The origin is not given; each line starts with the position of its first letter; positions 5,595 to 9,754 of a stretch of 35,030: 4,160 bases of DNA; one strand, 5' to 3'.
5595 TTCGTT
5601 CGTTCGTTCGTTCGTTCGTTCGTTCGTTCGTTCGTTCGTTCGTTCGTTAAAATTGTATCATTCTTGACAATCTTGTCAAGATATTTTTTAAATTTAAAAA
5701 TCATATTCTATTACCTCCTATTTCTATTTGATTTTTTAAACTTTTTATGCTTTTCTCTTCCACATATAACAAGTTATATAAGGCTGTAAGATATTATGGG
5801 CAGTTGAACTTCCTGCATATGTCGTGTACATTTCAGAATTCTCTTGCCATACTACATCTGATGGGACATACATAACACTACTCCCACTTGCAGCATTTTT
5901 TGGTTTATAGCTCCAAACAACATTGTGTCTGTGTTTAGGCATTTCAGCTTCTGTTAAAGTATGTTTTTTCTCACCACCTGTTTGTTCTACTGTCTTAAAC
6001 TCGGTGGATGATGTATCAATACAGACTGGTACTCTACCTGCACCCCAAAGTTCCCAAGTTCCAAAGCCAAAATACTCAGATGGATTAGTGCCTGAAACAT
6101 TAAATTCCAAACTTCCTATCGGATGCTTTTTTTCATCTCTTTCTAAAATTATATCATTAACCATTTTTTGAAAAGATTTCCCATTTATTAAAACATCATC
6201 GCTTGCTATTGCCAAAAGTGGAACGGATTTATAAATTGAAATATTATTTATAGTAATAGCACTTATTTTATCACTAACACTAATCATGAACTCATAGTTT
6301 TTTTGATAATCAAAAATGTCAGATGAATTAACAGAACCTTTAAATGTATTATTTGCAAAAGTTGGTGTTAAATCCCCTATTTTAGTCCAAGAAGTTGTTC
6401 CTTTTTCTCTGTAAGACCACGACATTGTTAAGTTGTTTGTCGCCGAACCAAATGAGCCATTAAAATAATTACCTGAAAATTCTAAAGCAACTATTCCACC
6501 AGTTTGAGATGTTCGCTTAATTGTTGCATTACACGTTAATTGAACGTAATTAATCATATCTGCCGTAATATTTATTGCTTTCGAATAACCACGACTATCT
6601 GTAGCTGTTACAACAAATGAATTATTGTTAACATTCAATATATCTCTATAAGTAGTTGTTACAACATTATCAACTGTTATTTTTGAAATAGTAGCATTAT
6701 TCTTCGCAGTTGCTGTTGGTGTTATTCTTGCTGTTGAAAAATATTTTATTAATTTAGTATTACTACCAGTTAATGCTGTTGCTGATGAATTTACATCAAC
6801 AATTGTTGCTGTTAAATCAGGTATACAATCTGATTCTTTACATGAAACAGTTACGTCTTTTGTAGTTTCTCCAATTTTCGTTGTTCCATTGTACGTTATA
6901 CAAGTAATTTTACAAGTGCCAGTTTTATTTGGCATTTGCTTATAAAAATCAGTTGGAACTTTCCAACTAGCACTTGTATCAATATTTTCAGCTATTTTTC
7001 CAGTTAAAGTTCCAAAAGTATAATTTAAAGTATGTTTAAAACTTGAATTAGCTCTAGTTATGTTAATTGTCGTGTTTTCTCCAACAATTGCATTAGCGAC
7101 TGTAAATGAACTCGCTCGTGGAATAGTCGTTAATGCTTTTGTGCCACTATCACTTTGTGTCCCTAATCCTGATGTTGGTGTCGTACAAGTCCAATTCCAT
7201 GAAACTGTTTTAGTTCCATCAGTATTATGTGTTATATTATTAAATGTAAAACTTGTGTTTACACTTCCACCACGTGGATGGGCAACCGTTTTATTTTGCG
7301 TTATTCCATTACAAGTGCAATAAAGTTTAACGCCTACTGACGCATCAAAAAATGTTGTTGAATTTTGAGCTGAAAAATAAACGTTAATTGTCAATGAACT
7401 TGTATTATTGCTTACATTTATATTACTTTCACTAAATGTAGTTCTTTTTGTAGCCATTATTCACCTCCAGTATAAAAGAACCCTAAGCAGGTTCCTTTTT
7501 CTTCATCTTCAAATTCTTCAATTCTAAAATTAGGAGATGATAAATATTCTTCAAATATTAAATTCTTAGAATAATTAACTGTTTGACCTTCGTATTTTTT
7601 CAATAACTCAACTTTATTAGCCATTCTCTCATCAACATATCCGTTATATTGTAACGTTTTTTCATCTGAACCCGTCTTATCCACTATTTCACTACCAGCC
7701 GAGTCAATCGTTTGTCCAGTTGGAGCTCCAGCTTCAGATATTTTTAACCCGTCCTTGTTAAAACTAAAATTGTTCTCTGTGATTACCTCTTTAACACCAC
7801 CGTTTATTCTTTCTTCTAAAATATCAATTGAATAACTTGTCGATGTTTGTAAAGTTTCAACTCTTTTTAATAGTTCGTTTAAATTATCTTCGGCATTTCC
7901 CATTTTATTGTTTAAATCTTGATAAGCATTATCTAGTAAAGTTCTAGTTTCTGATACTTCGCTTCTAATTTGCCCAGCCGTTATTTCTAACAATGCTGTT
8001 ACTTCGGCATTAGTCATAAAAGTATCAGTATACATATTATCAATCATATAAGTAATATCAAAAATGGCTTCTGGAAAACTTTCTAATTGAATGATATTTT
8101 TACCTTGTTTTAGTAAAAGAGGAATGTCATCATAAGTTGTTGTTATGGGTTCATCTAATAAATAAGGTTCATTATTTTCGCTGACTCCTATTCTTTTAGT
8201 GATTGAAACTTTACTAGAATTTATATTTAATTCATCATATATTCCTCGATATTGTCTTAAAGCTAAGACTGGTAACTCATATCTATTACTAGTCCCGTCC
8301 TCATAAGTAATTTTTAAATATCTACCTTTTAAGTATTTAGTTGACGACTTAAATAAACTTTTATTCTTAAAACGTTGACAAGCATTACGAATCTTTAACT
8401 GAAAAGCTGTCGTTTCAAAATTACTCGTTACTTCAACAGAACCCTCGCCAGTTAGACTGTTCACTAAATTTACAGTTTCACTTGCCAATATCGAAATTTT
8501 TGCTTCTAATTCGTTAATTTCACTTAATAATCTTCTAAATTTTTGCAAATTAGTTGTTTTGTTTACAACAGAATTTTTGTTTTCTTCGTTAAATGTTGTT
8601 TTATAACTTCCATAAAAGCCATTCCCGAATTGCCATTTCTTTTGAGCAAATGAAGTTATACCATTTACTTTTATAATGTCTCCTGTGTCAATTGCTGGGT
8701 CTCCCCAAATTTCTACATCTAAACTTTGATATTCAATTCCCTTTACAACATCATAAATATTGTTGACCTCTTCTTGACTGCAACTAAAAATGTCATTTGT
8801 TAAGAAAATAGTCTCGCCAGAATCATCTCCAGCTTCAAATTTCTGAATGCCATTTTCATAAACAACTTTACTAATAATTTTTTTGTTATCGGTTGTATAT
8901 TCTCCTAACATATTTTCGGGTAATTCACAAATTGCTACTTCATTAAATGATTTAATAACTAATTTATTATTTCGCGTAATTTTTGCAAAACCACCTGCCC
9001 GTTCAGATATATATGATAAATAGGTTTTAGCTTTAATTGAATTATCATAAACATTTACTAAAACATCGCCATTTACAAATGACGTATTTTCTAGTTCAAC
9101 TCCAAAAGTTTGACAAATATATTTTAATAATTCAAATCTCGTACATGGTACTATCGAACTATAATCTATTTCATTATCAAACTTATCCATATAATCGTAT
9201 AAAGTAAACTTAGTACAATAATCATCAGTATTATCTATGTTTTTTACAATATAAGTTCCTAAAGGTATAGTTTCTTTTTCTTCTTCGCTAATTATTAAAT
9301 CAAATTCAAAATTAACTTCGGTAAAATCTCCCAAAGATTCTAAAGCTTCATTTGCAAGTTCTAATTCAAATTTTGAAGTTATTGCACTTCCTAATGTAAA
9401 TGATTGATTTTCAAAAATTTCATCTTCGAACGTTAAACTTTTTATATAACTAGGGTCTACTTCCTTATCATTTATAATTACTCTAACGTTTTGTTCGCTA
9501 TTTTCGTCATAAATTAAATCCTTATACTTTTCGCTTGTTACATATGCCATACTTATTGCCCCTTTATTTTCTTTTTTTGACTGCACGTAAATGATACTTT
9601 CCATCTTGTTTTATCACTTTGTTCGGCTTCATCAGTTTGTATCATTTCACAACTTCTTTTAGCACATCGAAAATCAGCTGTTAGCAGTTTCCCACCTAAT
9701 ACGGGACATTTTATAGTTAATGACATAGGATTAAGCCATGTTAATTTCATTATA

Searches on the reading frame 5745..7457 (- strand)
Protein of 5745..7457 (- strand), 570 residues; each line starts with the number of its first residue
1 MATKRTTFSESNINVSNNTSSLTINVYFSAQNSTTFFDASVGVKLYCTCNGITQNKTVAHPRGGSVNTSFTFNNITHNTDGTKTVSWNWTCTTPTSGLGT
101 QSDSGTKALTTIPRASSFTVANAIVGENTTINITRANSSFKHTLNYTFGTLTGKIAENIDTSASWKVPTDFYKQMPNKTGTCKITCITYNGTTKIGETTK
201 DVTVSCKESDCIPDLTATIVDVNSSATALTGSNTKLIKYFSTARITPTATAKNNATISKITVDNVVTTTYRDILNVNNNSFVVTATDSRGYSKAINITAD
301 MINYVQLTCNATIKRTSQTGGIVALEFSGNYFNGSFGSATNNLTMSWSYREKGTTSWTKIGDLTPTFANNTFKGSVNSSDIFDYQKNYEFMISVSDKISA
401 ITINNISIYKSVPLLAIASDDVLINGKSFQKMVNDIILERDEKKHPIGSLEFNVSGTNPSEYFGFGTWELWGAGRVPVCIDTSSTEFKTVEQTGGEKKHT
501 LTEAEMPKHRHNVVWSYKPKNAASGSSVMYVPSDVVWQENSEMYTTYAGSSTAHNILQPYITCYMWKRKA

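Call 7: search_protein_families(library=pfam, proteins=[window:5745-7457:-], max_evalue=0.01)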
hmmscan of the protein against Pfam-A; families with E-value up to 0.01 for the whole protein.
window:5745-7457:- (570 aa): 2 families
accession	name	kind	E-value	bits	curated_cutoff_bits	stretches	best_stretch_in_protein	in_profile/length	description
PF05895.17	DUF859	-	1.1e-32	113.8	28.8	1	13-402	23-429/626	Siphovirus protein of unknown function (DUF859)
PF21939.1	Gp10_C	-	1.3e-28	101.1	27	1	445-568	6-138/139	Baseplate structural protein Gp10, C-terminal domain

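Call 8: search_protein_families(library=phrogs, proteins=[window:5745-7457:-], max_evalue=0.001)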
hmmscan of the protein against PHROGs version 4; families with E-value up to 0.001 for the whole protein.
window:5745-7457:- (570 aa): 7 families
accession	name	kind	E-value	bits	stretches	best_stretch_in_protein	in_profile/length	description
phrog_372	-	tail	3.3e-59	202.3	1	9-405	20-438/743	tail protein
phrog_18627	-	tail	4.9e-28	99.3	1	7-266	17-281/317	tail protein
phrog_24267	-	unknown function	8.1e-24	85.7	1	338-570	40-266/266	-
phrog_9116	-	tail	6.1e-16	59.2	1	474-563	116-205/455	tail protein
phrog_5717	-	tail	9.9e-13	48.2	1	186-569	737-1149/1150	tail protein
phrog_6465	-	tail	1.6e-11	45.3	1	429-569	102-280/281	tail protein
phrog_20878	-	tail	4.9e-11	43.7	1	420-569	201-364/365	tail fiber protein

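Call 12: find_encoding_contigs(protein=window:5745-7457:-, flank=3000, max_places=10)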
Protein window:5745-7457:- (570 aa): 1 contig read that carries it; 1 place shown.
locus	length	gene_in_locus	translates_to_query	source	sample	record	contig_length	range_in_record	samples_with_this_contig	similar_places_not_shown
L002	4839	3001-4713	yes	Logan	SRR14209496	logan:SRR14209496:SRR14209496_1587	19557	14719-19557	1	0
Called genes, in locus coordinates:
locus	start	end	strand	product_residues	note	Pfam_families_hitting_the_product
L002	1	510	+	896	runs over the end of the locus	-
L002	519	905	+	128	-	-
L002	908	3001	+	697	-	-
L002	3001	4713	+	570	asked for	PF05895:DUF859, PF21939:Gp10_C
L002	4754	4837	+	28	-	?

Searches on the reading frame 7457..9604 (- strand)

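Call 7: search_protein_families(library=pfam, proteins=[window:7457-9604:-], max_evalue=0.01)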
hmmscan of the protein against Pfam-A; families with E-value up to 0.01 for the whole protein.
window:7457-9604:- (715 aa): 1 family
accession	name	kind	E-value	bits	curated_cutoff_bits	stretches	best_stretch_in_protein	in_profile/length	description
PF17288.8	Terminase_3C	-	0.0044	17.8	26.7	0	306-366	55-108/155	Terminase RNAseH like domain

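Call 8: search_protein_families(library=phrogs, proteins=[window:7457-9604:-], max_evalue=0.001)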
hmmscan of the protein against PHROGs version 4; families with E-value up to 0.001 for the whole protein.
window:7457-9604:- (715 aa): 4 families
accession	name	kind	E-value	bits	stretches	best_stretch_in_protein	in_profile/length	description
phrog_6616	-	tail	7.7e-24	84.7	1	19-353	1-358/991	tail protein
phrog_23052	-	unknown function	1.3e-12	48.1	1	71-315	59-319/613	-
phrog_32308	-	unknown function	4.3e-07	29.4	1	110-313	108-315/709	-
phrog_819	-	tail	1.2e-05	24.7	1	120-295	70-248/1024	tail protein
